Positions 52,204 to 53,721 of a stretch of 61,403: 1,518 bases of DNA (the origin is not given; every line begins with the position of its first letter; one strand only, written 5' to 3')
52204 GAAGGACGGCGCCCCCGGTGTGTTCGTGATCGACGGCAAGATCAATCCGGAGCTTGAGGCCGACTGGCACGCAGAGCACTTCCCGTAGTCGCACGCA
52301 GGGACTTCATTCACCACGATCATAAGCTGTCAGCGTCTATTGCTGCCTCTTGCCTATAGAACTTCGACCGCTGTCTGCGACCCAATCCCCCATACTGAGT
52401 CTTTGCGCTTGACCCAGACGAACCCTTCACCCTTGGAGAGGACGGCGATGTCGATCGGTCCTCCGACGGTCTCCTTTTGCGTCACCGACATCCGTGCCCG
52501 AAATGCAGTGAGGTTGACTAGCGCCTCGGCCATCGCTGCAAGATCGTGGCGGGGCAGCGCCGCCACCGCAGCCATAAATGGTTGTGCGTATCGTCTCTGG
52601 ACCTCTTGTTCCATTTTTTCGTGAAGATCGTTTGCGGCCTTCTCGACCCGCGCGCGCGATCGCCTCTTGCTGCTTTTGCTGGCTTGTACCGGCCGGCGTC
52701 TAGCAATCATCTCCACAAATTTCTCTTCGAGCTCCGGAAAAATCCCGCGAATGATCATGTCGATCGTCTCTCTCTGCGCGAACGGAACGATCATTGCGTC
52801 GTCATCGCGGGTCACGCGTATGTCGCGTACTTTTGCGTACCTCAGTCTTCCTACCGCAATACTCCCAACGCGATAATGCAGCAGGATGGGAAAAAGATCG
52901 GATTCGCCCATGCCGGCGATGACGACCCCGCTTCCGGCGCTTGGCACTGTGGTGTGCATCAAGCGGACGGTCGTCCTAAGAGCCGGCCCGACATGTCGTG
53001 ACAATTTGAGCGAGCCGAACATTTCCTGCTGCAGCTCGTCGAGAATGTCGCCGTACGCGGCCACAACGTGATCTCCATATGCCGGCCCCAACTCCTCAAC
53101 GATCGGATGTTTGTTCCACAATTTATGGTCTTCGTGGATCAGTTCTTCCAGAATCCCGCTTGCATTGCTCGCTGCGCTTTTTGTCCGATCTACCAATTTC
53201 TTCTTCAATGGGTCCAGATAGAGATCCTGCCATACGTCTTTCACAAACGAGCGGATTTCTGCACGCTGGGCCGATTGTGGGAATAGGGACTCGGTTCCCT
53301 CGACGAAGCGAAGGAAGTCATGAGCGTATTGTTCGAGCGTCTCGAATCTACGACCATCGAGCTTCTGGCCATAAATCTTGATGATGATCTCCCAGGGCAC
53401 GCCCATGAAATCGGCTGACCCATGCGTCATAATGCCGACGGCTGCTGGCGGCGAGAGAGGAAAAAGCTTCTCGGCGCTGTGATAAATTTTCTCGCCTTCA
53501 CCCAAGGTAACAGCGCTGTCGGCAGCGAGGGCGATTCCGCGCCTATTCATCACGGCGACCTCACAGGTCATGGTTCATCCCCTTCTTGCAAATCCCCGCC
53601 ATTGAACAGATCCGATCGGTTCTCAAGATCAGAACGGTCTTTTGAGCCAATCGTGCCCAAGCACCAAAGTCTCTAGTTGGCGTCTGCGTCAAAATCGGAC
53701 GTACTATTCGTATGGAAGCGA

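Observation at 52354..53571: Orphan HslV/proteasome-beta-like N-terminal-threonine hydrolase, twice normal size, in a lower-GC islet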

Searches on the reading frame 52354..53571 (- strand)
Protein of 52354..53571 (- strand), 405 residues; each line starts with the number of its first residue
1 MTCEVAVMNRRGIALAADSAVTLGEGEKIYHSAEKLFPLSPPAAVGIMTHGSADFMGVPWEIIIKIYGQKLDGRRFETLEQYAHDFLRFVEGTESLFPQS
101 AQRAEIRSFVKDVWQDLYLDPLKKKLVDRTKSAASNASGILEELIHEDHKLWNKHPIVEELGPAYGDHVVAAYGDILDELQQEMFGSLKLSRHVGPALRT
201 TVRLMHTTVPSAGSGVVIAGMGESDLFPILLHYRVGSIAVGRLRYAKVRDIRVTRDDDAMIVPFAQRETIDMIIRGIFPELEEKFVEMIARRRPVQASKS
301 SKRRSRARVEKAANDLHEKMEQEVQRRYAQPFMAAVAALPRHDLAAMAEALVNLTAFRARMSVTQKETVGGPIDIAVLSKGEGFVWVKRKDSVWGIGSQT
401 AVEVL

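Call 3: search_protein_families(library=pfam, proteins=[window:52354-53571:-], max_evalue=10)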
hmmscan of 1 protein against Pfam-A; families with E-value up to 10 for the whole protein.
window:52354-53571:- (405 aa): 1 family
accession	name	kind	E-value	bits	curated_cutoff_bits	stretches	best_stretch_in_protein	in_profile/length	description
PF00227.31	Proteasome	-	0.18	11.9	22.4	1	3-46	6-49/189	Proteasome subunit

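Call 4: search_protein_families(library=ncbifam, proteins=[window:52354-53571:-], max_evalue=10)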
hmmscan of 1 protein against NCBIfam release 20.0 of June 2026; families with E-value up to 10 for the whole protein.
window:52354-53571:- (405 aa): 0 families

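Call 5: search_protein_families(library=padloc, proteins=[window:52354-53571:-], max_evalue=10)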
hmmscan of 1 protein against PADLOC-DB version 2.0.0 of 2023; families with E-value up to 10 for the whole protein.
window:52354-53571:- (405 aa): 0 families
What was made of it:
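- On Known anti-phage defence systems (PADLOC v2.0): No PADLOC hits even at E<=10 (call 5).
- PADLOC has no model for this family (call 5).
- Tried and rejected: NCBIfam and PADLOC gave nothing (calls 4, 5).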

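Call 6: search_solved_structures(query=window:52354-53571:-, max_evalue=10, show_alignments=3)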
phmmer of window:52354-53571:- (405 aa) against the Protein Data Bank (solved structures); distinct sequences matched with E-value up to 10: 36.
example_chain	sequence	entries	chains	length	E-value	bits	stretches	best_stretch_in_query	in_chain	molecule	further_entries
2v9h_A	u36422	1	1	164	0.1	15.2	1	247-343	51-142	OUTER MEMBRANE PROTEIN ASSEMBLY FACTOR YAET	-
2qcz_A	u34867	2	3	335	0.47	13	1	247-342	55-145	Outer membrane protein assembly factor yaeT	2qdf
3efc_A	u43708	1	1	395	0.64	12.6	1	247-342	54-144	Outer membrane protein assembly factor yaeT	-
6v05_F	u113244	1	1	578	0.94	12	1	247-343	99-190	Outer membrane protein assembly factor BamA,Outer membrane protein assembly factor BamA,Ou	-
9mgf_F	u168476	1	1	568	1.2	11.7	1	247-343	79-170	Outer membrane protein assembly factor BamA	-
9mgg_F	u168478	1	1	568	1.2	11.7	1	247-343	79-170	Outer membrane protein assembly factor BamA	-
9mge_F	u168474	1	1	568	1.2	11.7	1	247-343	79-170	Outer membrane protein assembly factor BamA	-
2ftx_A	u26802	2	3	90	1.3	11.6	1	141-177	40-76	Hypothetical 25.2 kDa protein in AFG3-SEB2 intergenic region | Kinetochore protein SPC25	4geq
5t6j_B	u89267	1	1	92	1.4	11.5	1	141-177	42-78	Kinetochore protein SPC25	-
5ljo_A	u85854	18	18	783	1.9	11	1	247-342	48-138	Outer membrane protein assembly factor BamA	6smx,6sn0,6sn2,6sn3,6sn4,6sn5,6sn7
8sqa_A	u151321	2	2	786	1.9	11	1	247-342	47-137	Outer membrane protein assembly factor BamA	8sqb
8spr_A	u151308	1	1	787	1.9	11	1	247-342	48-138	Outer membrane protein assembly factor BamA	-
8bo2_A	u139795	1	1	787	1.9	11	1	247-342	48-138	Outer membrane protein assembly factor BamA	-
7nri_A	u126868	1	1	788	1.9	11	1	247-342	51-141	Outer membrane protein assembly factor BamA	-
9h89_A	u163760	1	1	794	1.9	11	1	247-342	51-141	Outer membrane protein assembly factor BamA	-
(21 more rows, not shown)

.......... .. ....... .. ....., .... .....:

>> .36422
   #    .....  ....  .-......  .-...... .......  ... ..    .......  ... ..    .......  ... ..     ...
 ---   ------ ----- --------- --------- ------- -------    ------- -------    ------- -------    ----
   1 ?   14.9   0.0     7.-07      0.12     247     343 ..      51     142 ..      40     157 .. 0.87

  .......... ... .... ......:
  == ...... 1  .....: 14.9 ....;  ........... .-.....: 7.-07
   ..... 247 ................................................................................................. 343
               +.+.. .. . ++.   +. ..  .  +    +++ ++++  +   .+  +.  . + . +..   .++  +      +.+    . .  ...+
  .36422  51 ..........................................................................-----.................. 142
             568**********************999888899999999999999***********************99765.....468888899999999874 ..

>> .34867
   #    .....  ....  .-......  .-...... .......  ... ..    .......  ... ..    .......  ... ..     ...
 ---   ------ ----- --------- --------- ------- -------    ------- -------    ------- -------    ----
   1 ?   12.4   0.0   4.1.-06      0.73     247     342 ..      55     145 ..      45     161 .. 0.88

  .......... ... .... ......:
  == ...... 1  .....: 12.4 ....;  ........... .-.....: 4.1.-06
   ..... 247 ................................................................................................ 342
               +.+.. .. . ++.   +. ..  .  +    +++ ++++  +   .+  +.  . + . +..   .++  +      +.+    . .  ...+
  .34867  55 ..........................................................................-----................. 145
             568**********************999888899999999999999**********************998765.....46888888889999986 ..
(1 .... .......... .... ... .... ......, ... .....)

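Call 7: find_homologous_proteins(query=window:52354-53571:-, max_evalue=0.001)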
Query window:52354-53571:- (405 aa): 2158 proteins with E <= 0.001 among 8000 candidates; the best 120 are listed.
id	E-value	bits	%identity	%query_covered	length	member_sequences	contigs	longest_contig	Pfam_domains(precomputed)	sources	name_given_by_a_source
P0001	5.1e-265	897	100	100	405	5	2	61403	-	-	-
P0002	2.5e-215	733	82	100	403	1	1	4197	-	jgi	jgi:hypothetical protein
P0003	1.7e-209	714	80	100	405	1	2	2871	-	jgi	jgi:hypothetical protein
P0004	4.6e-208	709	79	100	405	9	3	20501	-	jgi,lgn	jgi:hypothetical protein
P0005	1.2e-207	708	79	100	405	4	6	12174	-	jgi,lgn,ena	-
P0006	2.0e-206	704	79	100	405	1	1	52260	-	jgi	jgi:hypothetical protein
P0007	2.1e-205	701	78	100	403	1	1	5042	-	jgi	-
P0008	1.3e-188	645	74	100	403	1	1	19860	-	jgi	jgi:hypothetical protein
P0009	7.6e-187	639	72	100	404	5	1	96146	-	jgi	jgi:hypothetical protein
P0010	1.7e-161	556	78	80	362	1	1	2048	-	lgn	-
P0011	6.8e-137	475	56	98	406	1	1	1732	-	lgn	-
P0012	3.3e-136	473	56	100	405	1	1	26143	-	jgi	jgi:hypothetical protein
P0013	2.5e-132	460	54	97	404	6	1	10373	-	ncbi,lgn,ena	-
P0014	5.2e-131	456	55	98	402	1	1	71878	-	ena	-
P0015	2.2e-130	454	53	97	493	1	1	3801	-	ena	-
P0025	8.1e-124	432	51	96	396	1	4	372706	-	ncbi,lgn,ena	-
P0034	5.1e-122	426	51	97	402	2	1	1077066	-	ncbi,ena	-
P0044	1.4e-120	421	53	97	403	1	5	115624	-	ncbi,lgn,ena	-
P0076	1.3e-116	408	49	97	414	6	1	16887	-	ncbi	-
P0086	9.2e-114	399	49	98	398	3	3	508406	-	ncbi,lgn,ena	-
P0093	1.9e-111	391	49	97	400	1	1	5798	-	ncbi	-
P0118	3.4e-106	374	47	97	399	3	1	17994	-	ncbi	-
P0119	4.2e-106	374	46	97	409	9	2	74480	-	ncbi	ncbi:MAG: hypothetical protein ACYCTF_02940 [Acidiferrobacter sp.]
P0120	4.4e-106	374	47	96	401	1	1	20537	-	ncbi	ncbi:MAG: hypothetical protein ACREQX_08185 [Candidatus Binataceae bacterium]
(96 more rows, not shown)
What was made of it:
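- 52354..53571 (-): CDS of a 405-aa PMI-type proteasome-beta homologue (includes the stop codon). More than 2,158 homologues (call 7).
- Checked: More than 2,158 homologues of about 400 aa (call 7).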

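Call 12: search_solved_structures(query=A1, max_evalue=10, show_alignments=5)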
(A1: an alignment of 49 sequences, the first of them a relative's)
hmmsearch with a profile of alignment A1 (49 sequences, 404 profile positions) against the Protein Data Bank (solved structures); distinct sequences matched with E-value up to 10: 3.
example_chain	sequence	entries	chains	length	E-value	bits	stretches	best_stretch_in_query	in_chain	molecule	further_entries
7zjk_A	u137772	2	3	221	0.14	14.3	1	96-209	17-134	CspZ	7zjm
3mtu_E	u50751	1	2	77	0.5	12.5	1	134-198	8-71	Capsid assembly scaffolding protein,Tropomyosin alpha-1 chain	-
6pfp_A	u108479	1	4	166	0.91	11.6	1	135-204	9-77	Myosin-7 fused to GP7 and EB1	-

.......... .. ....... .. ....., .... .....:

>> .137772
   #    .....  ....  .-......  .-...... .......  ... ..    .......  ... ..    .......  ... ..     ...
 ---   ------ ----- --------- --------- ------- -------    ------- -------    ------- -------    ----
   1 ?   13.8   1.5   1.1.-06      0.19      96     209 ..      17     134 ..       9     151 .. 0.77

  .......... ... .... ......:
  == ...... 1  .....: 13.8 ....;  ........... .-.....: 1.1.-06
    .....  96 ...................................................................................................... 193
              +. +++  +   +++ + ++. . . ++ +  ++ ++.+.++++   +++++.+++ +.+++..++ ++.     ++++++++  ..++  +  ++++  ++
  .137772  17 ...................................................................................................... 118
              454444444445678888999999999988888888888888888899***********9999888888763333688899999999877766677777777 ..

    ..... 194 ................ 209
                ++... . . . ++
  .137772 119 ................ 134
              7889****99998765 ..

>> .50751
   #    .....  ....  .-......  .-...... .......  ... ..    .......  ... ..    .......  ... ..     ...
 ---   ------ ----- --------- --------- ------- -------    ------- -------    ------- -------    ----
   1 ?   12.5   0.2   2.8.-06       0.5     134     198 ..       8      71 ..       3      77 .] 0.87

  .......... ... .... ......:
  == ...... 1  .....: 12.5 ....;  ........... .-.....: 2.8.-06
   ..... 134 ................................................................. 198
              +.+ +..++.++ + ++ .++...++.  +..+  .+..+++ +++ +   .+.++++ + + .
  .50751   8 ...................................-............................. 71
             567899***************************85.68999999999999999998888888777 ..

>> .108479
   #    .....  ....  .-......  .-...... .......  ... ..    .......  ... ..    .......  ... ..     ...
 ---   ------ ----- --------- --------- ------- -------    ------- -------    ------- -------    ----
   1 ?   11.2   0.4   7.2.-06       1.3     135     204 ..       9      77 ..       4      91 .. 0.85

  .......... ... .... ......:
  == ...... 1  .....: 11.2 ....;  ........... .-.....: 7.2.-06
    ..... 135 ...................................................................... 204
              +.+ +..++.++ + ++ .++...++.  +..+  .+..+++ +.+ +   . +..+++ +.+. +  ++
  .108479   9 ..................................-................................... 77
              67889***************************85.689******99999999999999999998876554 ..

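Call 13: search_protein_families(library=pfam, alignment_id=A1, max_evalue=10)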
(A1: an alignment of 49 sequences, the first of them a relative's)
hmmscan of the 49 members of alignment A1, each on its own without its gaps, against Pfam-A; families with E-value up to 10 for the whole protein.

A. member 1, P0001 (405 aa): 1 family
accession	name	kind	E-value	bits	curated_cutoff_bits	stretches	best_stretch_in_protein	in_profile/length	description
PF00227.31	Proteasome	-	0.18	11.9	22.4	1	3-46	6-49/189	Proteasome subunit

B. families by the number of members that match (of 49 scanned): 30 families (the first 25 are shown)
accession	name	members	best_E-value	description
PF00227.31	Proteasome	21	0.0027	Proteasome subunit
PF06769.20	YoeB_toxin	2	0.12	YoeB-like toxin of bacterial type II toxin-antitoxin system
PF23659.1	UFL1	2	0.13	E3 UFM1-protein ligase 1-like domain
PF04336.18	ACP_PD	1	0.0026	Acyl carrier protein phosphodiesterase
PF14127.11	DUF4294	1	0.017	Domain of unknown function (DUF4294)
PF09712.15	PHA_synth_III_E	1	0.041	Poly(R)-hydroxyalkanoic acid synthase subunit (PHA_synth_III_E)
PF12059.13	DUF3540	1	0.042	Protein of unknown function (DUF3540)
PF18927.5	CrtO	1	0.046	Glycosyl-4,4'-diaponeurosporenoate acyltransferase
PF09346.15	SMI1_KNR4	1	0.046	SMI1 / KNR4 family (SUKH-1)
PF13542.12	HTH_Tnp_ISL3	1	0.051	Helix-turn-helix domain of transposase family ISL3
PF05712.18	MRG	1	0.051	MRG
PF19181.5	DUF5863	1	0.056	Family of unknown function (DUF5863)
PF22334.1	TubZ_C_2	1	0.077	Phage tubulin-like protein, C-terminal domain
PF18039.7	UBA_6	1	0.094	UBA-like domain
PF21378.2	YceM-like_C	1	0.098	YceM-like, C-terminal domain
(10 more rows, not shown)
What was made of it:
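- On Proteasome-like Ntn hydrolases (MEROPS T1 / Pfam PF00227 superfamily): The best among 49 members is E=0.0027 (calls 3, 13).
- Pfam Proteasome matches residues 3-46 below threshold, and does so in 21 of 49 members, best E=0.0027 (calls 3, 13).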

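Call 14: find_encoding_contigs(protein=P0034, flank=8000, max_places=3)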
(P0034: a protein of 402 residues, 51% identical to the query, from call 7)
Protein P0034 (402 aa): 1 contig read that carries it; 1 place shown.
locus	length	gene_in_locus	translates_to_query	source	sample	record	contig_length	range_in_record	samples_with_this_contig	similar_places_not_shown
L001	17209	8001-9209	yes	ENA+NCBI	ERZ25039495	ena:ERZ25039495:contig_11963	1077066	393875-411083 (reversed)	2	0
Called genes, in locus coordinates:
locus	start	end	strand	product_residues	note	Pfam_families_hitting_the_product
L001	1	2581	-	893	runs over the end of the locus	PF12705:PDDEXK_1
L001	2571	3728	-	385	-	PF13280:WYL, PF25583:WCX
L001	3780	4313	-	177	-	PF00004:AAA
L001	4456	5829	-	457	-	PF00004:AAA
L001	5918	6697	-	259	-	PF02245:Pur_DNA_glyco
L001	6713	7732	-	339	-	PF04371:PAD_porph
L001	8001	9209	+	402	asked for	-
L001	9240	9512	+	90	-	-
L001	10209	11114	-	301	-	PF23023:Anti-Pycsar_Apyc1, PF00753:Lactamase_B, PF12706:Lactamase_B_2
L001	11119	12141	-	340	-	PF09084:NMT1, PF13379:NMT1_2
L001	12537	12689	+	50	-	-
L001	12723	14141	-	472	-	PF03237:Terminase_6N (weak), PF17289:Terminase_6C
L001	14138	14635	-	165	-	PF18932:DUF5681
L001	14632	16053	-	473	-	PF02195:ParB_N, PF01555:N6_N4_Mtase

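Call 15: find_encoding_contigs(protein=P0086, flank=8000, max_places=3)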
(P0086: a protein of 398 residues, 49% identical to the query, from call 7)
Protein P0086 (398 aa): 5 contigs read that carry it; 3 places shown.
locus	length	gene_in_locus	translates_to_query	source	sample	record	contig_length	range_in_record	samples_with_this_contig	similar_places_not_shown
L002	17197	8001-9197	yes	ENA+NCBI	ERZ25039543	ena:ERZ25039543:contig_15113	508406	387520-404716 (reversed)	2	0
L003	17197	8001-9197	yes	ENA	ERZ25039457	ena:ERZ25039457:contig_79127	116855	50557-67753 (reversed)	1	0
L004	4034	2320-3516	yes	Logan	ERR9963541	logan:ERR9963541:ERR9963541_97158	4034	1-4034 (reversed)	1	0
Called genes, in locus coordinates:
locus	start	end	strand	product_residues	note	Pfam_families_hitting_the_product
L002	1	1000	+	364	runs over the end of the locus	PF00814:TsaD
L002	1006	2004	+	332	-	PF01210:NAD_Gly3P_dh_N, PF02558:ApbA, PF03807:F420_oxidored, PF07479:NAD_Gly3P_dh_C, PF20618:GPD_NAD_C_bact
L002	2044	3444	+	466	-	PF01425:Amidase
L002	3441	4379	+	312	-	PF20510:HgmA_N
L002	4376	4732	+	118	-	PF04209:HgmA_C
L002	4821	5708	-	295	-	PF05853:BKACE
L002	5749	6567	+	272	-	-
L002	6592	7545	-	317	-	PF13280:WYL, PF25583:WCX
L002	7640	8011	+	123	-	-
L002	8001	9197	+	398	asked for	-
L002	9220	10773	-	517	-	PF20695:UbiD_N (weak), PF01977:UbiD, PF20696:UbiD_C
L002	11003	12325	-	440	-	PF01436:NHL (weak)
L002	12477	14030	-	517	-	PF00270:DEAD, PF04851:ResIII (weak), PF00271:Helicase_C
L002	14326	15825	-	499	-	PF01979:Amidohydro_1, PF07969:Amidohydro_3 (weak)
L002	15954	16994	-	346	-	PF00296:Bac_luciferase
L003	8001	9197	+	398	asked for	-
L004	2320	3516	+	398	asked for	-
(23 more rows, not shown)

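Call 16: find_related_loci(query=A1, collection=genome_contigs, flank=10000)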
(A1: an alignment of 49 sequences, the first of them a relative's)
Query A1 (405 aa) in genome_contigs; peptide patterns used: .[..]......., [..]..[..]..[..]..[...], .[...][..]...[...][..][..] (x = any residue, [..] = any of these).
600 stretches matched a pattern (row limit reached: there are more); 193 encode a relative of the query (tblastn E <= 1e-3); the best 80 are kept; 80 distinct loci.
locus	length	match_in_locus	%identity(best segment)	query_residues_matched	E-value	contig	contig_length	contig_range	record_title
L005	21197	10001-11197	52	1-395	3e-135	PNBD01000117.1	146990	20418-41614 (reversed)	MAG: Deltaproteobacteria bacterium isolate palsa_1115 73.20111000_P3M.98_contig_4225, whole genome shotgun sequence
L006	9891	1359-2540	53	1-391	1e-133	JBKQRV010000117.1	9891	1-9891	MAG: Alphaproteobacteria bacterium isolate MGr3G3H3I__bin_160 MGr3G3H3I_000000170877, whole genome shotgun sequence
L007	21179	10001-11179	52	1-391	1e-129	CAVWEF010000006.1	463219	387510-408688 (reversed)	MAG: uncultured Alphaproteobacteria bacterium isolate MFD09286.bin.2.79 genome assembly, contig: contig_27962, whole gen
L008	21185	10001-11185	52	1-395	2e-127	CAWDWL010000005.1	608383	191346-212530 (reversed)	MAG: uncultured proteobacterium isolate MFD05705.bin.1.215 genome assembly, contig: contig_18540, whole genome shotgun s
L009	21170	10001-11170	51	1-390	1e-123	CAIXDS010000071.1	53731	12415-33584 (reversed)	MAG: uncultured Acetobacteraceae bacterium isolate B12_bin-0097 genome assembly, contig: bin-0097:071/410, whole genome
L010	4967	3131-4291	47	1-391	8e-110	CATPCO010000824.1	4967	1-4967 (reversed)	MAG: uncultured Xanthobacteraceae bacterium isolate COA_Bin_18_3 genome assembly, contig: co_assembly_000000085091, whol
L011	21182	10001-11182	44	1-391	4e-109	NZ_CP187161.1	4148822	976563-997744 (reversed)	Methylocystis parvus strain M6-2022 chromosome, complete genome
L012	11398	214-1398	45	1-393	8e-108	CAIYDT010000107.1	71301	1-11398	MAG: uncultured Acetobacteraceae bacterium isolate KR_bin-0961 genome assembly, contig: bin-0961:107/285, whole genome s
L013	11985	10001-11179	45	1-392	3e-106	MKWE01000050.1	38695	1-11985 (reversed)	MAG: Rhodospirillales bacterium 70-18 SCNpilot_cont_750_bf_scaffold_558, whole genome shotgun sequence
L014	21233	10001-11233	43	1-391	8e-106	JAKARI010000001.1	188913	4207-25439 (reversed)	MAG: Proteobacteria bacterium isolate YF3.bin57 NODE_45_length_188913_cov_10.692694, whole genome shotgun sequence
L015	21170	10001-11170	48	1-397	5e-105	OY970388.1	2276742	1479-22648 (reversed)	MAG: Candidatus Eremiobacteraeota bacterium isolate MFD09603.bin.1.231 genome assembly, chromosome: 1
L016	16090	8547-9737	43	1-395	3e-104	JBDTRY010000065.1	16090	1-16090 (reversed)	MAG: Acidobacteriota bacterium isolate cluster3_bin.258 NODE_13899_length_16090_cov_5.734705, whole genome shotgun seque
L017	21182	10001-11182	45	1-392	7e-102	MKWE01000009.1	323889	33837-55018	MAG: Rhodospirillales bacterium 70-18 SCNpilot_cont_750_bf_scaffold_157, whole genome shotgun sequence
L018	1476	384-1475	45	1-363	8e-103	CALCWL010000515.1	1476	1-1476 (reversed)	MAG TPA_asm: uncultured Rhodanobacter sp. isolate SRR3901706_bin.18_CONCOCT_v1.1_MAG genome assembly, contig: ERZ778019.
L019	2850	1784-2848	43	1-355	6e-93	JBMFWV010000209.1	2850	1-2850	MAG: Rhizomicrobium sp. isolate KM4364-27 NODE_209_length_2850_cov_4.340426, whole genome shotgun sequence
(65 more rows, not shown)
